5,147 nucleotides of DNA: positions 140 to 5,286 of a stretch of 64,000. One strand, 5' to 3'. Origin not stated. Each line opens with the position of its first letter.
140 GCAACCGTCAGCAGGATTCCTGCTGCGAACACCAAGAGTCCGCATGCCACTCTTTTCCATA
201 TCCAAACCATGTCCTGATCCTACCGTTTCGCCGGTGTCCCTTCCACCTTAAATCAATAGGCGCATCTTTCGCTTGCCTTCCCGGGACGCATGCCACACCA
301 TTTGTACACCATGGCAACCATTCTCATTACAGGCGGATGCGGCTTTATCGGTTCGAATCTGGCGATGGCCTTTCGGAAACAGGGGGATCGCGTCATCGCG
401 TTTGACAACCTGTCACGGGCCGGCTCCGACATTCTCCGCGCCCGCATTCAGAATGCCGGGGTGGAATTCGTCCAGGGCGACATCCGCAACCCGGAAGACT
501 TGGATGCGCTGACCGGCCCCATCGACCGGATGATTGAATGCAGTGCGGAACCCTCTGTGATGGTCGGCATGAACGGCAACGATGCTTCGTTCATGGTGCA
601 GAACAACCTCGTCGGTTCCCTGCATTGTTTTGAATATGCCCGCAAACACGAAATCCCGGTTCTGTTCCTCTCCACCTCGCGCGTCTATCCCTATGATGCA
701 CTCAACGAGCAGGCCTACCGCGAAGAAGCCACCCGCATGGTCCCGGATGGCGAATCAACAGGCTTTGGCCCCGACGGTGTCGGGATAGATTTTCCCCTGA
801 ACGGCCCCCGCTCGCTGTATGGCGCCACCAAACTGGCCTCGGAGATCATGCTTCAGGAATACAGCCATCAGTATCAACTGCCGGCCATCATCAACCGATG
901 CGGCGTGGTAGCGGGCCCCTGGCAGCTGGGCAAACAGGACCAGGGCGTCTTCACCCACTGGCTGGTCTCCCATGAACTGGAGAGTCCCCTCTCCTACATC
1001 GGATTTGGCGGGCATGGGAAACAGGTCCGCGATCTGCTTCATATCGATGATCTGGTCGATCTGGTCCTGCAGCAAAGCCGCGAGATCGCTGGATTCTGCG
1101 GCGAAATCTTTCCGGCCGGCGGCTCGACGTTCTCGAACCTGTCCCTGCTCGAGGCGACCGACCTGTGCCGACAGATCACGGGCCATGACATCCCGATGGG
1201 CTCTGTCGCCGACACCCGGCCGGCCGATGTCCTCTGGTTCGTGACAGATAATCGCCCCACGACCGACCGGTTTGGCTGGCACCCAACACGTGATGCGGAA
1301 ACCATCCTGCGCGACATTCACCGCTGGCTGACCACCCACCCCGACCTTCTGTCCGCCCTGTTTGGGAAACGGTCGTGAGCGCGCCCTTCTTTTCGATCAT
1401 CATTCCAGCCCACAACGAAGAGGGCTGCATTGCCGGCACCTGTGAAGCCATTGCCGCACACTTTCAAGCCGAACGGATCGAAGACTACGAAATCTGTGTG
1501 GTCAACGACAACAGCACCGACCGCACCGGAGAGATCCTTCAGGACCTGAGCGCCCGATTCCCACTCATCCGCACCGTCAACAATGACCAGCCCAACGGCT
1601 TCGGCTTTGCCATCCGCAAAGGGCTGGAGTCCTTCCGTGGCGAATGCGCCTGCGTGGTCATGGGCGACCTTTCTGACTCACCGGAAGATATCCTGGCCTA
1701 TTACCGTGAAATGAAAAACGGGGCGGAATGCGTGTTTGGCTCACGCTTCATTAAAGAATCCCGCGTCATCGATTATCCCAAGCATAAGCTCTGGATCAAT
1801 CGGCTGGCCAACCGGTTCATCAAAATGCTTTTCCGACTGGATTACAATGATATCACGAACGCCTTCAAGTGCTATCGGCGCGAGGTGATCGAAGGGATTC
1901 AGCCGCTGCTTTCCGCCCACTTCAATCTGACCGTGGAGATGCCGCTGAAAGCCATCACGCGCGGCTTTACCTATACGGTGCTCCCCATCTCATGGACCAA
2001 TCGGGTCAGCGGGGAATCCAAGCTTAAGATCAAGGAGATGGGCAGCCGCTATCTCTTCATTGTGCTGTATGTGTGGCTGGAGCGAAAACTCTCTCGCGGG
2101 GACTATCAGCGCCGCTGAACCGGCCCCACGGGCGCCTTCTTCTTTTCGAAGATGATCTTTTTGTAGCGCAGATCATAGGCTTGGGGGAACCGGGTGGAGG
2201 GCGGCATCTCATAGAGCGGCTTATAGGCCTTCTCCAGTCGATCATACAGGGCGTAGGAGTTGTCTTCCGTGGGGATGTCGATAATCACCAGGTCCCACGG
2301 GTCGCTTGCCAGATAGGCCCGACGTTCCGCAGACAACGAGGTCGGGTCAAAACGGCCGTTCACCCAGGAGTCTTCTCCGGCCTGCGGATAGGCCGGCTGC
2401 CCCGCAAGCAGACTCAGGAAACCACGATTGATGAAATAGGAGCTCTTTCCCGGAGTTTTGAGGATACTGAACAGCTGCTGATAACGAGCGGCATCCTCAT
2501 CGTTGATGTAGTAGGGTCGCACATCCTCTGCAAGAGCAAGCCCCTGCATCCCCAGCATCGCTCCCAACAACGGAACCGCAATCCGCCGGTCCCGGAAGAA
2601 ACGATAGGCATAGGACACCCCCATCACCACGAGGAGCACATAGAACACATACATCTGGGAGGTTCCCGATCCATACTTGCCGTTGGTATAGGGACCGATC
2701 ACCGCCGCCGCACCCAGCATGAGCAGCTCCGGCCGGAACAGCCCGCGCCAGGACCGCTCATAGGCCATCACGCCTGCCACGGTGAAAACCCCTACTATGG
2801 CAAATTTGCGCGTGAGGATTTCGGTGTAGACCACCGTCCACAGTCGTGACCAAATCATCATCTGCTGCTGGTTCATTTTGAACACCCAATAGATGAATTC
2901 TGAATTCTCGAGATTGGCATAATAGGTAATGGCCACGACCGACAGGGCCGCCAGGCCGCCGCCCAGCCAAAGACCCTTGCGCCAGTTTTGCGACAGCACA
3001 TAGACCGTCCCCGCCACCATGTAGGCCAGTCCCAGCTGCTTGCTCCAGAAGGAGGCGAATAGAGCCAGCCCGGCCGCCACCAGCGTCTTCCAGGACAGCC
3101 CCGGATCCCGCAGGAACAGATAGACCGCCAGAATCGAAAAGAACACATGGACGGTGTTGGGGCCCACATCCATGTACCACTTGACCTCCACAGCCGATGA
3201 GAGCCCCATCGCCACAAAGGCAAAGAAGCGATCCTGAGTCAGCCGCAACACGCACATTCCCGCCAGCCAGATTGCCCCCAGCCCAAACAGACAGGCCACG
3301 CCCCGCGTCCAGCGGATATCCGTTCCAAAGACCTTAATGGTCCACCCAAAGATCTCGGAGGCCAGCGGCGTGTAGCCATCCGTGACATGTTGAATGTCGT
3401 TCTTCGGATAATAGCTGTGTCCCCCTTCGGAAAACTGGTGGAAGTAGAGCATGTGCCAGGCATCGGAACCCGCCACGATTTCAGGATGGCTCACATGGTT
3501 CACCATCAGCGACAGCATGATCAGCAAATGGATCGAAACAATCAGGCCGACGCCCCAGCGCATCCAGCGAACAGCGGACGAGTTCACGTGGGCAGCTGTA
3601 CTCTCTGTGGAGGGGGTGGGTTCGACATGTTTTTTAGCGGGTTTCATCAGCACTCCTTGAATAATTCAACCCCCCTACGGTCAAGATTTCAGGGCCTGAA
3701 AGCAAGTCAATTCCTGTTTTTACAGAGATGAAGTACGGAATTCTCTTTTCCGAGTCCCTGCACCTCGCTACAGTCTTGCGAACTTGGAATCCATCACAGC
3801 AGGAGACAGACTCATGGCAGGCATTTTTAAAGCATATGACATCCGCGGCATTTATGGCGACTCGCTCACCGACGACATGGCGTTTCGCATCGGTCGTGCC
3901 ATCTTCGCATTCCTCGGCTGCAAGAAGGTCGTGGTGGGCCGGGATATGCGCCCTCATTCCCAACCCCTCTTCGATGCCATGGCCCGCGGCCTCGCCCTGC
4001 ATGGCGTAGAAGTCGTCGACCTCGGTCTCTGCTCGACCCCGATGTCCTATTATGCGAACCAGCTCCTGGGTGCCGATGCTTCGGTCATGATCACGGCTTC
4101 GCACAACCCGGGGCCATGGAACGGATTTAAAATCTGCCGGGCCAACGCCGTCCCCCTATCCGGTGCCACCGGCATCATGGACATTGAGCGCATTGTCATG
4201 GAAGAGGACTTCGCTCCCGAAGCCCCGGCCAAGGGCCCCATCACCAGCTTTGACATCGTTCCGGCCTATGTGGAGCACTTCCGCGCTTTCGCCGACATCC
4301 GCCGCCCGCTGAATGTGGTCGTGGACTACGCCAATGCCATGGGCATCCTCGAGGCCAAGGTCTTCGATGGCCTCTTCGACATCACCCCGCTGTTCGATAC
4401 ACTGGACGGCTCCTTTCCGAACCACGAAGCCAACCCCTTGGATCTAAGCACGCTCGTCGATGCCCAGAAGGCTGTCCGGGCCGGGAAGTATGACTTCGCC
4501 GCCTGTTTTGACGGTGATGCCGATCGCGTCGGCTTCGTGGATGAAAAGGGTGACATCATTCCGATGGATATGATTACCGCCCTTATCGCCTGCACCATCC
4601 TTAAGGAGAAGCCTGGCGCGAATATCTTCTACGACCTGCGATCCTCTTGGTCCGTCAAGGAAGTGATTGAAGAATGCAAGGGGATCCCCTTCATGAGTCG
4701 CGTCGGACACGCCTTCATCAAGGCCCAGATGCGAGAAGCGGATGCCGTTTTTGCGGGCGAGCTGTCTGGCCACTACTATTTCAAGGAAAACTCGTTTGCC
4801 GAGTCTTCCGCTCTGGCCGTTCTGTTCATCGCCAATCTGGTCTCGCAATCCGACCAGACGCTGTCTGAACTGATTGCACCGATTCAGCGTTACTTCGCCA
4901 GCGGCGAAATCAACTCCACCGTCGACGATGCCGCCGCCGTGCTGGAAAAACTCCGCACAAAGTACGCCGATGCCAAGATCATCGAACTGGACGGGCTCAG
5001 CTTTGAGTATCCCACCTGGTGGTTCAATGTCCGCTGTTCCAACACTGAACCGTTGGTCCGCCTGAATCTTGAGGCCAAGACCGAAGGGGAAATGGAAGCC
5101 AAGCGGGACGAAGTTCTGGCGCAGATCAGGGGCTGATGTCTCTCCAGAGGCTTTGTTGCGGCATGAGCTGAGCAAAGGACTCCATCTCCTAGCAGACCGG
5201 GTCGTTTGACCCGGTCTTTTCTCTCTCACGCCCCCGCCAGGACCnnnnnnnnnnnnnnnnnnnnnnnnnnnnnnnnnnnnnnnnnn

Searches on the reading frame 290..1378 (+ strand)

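Call 72: search_protein_families(library=pfam, proteins=[window:290-1378:+], max_evalue=0.0001)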
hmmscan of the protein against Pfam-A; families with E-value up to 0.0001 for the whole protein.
window:290-1378:+ (362 aa): 7 families
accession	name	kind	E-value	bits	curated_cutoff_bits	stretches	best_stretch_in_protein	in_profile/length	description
PF01370.27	Epimerase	-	8.2e-37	127.3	20.9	1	11-263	1-225/240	NAD dependent epimerase/dehydratase family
PF16363.11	GDP_Man_Dehyd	-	5.3e-24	85.7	27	1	12-342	1-331/332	GDP-mannose 4,6 dehydratase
PF07993.18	NAD_binding_4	-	1.8e-08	34.3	20.1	1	58-215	63-215/258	Male sterility protein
PF04321.23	RmlD_sub_bind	-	2.1e-08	34.1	27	1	10-148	2-118/287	RmlD substrate binding domain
PF01073.25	3Beta_HSD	-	9.5e-07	28.6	22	1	12-130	1-117/280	3-beta hydroxysteroid dehydrogenase/isomerase family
PF02719.21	Polysacc_synt_2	-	2.3e-06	27.5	20.2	0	11-130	1-129/293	Polysaccharide biosynthesis protein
PF00106.31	adh_short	-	7.8e-06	25.9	26.6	1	10-78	2-71/195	short chain dehydrogenase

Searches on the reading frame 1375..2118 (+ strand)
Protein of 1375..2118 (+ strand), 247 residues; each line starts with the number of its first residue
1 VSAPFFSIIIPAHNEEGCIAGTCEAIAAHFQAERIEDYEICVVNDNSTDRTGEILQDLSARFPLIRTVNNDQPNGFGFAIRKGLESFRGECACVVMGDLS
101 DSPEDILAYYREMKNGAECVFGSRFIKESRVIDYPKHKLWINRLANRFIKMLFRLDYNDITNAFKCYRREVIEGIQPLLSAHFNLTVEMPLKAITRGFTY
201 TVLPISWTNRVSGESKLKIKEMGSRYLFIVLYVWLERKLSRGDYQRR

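Call 91: search_protein_families(library=pfam, proteins=[window:1375-2118:+], max_evalue=0.0001)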
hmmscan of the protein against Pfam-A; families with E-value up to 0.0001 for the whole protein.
window:1375-2118:+ (247 aa): 1 family
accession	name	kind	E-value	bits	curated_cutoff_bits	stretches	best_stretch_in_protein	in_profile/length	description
PF00535.33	Glycos_transf_2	-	2.2e-25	90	23.3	1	7-173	1-165/168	Glycosyl transferase family 2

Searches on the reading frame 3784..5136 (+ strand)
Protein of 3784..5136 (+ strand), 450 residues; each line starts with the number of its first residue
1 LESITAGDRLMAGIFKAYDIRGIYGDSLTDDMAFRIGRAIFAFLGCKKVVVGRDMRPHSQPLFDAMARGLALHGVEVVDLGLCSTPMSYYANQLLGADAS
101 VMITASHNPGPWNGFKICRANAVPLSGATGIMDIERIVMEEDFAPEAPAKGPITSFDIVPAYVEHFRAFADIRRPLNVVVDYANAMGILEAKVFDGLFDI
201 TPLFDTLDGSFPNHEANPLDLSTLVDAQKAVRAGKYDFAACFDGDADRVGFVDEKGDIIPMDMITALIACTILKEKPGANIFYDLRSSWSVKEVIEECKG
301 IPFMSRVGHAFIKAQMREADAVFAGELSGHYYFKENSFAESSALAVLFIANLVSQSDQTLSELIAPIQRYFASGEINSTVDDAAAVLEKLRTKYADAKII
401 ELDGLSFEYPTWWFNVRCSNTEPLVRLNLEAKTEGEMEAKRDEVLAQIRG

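Call 72: search_protein_families(library=pfam, proteins=[window:3784-5136:+], max_evalue=0.0001)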
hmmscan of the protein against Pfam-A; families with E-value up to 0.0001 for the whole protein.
window:3784-5136:+ (450 aa): 4 families
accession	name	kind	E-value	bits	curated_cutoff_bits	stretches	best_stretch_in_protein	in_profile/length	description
PF02878.22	PGM_PMM_I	-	4.5e-36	124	22.5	1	14-143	3-136/138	Phosphoglucomutase/phosphomannomutase, alpha/beta/alpha domain I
PF02880.22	PGM_PMM_III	-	3e-21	76.1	20.7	1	262-370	3-115/115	Phosphoglucomutase/phosphomannomutase, alpha/beta/alpha domain III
PF02879.22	PGM_PMM_II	-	2.1e-15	57.5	29.3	1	161-256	2-103/103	Phosphoglucomutase/phosphomannomutase, alpha/beta/alpha domain II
PF00408.26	PGM_PMM_IV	-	4.8e-09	36.6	23.1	1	375-446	1-67/68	Phosphoglucomutase/phosphomannomutase, C-terminal domain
